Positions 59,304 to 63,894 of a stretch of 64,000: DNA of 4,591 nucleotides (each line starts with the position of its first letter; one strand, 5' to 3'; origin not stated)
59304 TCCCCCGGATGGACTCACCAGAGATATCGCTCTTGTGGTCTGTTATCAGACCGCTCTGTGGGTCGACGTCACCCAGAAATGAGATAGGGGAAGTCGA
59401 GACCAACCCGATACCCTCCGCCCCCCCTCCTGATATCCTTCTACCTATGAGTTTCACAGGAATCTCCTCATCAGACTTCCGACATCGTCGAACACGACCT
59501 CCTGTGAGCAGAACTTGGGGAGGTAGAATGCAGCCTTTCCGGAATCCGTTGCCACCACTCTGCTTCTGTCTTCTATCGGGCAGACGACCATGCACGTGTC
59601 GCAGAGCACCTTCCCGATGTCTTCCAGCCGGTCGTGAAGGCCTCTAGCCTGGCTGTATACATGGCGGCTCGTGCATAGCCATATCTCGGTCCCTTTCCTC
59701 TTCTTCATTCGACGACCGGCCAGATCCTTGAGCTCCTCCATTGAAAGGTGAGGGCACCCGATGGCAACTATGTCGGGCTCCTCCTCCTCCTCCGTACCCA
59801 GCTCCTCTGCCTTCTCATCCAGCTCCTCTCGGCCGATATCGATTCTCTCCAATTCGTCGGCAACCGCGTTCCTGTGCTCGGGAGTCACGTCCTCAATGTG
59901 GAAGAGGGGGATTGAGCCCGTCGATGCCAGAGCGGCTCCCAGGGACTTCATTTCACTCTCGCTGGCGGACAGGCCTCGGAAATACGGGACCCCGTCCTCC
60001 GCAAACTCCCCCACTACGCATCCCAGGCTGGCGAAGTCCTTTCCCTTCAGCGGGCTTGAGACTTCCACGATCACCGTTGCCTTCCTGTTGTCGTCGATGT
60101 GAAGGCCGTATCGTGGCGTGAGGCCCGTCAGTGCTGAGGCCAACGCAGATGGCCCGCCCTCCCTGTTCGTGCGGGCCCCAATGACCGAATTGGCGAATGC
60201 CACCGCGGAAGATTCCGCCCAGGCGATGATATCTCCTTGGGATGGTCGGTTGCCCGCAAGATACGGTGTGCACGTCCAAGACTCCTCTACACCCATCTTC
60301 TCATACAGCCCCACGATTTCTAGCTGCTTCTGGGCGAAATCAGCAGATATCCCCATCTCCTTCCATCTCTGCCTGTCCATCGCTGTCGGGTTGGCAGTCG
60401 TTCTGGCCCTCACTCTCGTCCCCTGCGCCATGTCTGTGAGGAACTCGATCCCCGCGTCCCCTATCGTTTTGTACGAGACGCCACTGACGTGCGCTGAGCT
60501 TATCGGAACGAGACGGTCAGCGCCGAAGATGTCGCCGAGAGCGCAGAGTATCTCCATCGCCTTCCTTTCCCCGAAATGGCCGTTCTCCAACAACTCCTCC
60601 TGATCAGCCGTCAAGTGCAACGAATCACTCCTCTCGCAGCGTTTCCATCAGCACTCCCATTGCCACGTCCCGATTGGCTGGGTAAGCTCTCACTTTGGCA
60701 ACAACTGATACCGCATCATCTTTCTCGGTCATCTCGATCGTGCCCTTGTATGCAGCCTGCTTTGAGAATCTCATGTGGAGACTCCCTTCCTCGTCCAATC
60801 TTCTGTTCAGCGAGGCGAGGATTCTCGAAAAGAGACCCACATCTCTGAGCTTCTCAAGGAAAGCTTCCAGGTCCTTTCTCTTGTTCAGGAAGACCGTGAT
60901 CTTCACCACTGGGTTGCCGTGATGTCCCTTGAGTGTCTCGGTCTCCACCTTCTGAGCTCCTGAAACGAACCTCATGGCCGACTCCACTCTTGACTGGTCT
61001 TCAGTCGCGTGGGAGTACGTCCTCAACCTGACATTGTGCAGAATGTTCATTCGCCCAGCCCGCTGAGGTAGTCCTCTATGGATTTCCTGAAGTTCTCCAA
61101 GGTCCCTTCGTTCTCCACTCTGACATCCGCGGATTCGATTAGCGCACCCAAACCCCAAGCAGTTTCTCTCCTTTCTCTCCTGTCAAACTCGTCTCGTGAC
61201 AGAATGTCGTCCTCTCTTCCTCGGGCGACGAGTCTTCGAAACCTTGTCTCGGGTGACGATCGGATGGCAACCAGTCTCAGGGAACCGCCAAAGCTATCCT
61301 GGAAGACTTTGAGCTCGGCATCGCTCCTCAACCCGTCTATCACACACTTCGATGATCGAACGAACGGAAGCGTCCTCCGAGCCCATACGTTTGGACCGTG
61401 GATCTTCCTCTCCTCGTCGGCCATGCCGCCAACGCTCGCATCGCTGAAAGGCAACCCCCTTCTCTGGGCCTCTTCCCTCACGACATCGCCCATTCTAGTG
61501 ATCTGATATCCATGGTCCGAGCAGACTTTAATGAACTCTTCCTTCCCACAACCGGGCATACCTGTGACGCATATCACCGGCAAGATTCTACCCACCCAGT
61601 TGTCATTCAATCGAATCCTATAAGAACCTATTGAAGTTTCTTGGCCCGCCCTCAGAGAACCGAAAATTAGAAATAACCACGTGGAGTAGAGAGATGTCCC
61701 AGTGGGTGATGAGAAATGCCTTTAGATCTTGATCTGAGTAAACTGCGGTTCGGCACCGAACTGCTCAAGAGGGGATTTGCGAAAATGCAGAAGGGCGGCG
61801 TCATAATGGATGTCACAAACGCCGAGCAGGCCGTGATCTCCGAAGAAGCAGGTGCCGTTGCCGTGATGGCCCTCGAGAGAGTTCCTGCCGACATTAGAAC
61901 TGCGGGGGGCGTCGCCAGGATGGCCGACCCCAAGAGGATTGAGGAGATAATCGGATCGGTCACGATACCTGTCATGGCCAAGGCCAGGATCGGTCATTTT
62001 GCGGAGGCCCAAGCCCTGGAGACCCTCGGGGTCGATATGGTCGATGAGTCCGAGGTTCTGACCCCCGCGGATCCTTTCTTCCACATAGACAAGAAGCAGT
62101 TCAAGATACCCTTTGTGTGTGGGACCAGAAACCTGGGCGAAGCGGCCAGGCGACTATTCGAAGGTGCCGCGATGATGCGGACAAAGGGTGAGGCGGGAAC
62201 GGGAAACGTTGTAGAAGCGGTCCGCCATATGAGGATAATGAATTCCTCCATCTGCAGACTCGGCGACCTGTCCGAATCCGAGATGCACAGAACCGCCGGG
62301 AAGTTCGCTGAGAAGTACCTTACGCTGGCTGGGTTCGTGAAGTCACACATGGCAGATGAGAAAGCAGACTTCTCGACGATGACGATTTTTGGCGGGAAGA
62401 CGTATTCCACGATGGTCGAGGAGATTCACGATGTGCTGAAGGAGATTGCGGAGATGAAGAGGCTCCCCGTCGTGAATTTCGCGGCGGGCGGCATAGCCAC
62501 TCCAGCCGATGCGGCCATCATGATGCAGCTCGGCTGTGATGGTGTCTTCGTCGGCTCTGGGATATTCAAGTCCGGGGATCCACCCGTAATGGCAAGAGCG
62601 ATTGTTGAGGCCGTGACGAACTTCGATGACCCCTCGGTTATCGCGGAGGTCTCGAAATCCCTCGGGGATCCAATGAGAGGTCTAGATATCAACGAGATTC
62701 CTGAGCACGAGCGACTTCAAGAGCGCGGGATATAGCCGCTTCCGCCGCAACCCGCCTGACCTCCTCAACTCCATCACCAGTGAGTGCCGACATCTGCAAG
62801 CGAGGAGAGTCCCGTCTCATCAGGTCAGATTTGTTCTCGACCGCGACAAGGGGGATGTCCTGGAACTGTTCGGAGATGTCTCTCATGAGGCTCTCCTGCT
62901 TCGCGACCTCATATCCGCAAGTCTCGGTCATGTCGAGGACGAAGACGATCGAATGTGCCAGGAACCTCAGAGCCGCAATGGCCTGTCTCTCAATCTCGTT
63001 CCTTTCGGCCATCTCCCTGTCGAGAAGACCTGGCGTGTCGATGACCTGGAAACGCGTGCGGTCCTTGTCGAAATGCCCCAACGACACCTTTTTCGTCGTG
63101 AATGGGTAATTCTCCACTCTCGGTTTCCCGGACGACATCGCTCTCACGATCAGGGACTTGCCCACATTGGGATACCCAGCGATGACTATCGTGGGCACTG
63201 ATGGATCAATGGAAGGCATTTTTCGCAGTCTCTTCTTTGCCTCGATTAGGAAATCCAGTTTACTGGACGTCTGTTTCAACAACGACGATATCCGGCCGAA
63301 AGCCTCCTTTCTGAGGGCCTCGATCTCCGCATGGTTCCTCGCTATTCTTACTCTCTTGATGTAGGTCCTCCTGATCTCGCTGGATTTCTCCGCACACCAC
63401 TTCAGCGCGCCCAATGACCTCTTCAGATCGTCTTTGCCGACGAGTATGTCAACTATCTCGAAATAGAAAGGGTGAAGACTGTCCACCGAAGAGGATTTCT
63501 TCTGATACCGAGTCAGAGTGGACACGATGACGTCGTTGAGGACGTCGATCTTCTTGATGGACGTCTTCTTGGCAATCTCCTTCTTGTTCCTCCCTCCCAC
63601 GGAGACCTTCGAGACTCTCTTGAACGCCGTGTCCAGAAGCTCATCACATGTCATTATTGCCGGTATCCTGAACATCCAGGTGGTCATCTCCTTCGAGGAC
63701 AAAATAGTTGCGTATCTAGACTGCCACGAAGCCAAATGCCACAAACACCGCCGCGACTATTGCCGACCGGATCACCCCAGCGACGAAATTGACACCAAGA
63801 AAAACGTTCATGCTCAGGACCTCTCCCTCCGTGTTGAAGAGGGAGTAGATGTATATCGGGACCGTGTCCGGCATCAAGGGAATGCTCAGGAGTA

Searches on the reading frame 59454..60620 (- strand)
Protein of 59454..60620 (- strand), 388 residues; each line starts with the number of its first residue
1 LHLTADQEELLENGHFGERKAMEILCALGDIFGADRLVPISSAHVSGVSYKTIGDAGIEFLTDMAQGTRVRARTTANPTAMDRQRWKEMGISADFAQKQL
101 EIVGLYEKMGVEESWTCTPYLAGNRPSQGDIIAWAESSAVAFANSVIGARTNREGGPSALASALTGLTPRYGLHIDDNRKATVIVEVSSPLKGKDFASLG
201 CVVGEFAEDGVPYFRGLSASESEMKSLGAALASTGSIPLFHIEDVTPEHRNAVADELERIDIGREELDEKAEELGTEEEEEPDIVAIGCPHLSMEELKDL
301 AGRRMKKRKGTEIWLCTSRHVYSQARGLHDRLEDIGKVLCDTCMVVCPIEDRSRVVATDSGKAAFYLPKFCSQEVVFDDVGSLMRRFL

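Call 40: search_protein_families(library=pfam, proteins=[window:59454-60620:-], max_evalue=0.001)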
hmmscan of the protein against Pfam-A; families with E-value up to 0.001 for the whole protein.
window:59454-60620:- (388 aa): 1 family
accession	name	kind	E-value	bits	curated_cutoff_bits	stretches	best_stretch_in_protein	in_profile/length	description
PF04412.18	AcnX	-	2.6e-144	481.3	31.5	1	1-381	1-396/400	Aconitase X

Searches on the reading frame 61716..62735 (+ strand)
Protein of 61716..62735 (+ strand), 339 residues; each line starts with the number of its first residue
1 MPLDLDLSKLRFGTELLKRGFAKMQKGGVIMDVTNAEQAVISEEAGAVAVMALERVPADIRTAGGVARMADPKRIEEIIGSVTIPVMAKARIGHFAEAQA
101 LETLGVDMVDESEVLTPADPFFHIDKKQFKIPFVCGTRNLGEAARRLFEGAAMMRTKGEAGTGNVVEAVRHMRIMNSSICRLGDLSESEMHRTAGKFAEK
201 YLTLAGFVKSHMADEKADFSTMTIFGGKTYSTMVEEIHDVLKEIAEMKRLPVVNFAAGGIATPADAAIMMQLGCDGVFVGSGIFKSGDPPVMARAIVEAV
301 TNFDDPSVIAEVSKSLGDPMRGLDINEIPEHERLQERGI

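Call 40: search_protein_families(library=pfam, proteins=[window:61716-62735:+], max_evalue=0.001)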
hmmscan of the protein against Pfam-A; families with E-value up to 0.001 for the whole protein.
window:61716-62735:+ (339 aa): 5 families
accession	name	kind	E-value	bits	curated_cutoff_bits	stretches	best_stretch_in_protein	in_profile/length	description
PF01680.23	SOR_SNZ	-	1.7e-93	312.6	27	1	16-201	3-188/207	SOR/SNZ family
PF05690.20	ThiG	-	1.1e-13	51.6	23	1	239-301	165-225/247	Thiazole biosynthesis protein ThiG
PF01207.24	Dus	-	2.1e-05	24.2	20.4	0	227-301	159-232/311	Dihydrouridine synthase (Dus)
PF03060.21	NMO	-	0.00023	21.1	28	1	232-332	178-272/331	Nitronate monooxygenase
PF17935.6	TetR_C_27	-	0.00062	20.3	26.1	0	280-314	61-95/106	Tetracyclin repressor-like, C-terminal domain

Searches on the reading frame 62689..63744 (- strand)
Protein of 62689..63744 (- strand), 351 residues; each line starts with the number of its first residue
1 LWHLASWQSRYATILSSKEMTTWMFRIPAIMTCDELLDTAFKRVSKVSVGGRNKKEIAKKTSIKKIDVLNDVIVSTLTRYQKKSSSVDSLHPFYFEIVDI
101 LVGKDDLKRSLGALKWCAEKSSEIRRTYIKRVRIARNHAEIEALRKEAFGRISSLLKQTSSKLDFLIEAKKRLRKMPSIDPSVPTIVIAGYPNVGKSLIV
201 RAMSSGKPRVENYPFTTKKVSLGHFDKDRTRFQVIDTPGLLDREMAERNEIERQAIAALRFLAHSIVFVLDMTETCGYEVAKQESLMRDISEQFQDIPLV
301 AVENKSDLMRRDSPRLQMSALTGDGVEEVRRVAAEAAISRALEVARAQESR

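Call 40: search_protein_families(library=pfam, proteins=[window:62689-63744:-], max_evalue=0.001)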
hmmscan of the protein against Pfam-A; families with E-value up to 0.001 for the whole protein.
window:62689-63744:- (351 aa): 6 families
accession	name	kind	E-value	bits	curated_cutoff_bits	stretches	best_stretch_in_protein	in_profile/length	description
PF17835.6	NOG1_N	-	2e-34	119.5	22.9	1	26-180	3-160/160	NOG1 N-terminal helical domain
PF01926.29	MMR_HSR1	-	4e-21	75.7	21.9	1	185-305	1-113/113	50S ribosome-binding GTPase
PF06858.20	NOG1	-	2.5e-20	72.4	27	1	250-307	1-58/58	Nucleolar GTP-binding protein 1 (NOG1)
PF02421.24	FeoB_N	-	5.8e-11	42.6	27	1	185-321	2-130/156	Ferrous iron transport protein B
PF09439.16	SRPRB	-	0.00032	20.5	25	1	183-310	3-123/178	Signal recognition particle receptor beta subunit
PF00071.28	Ras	-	0.00049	20.1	21.6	0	186-311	2-119/162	Ras family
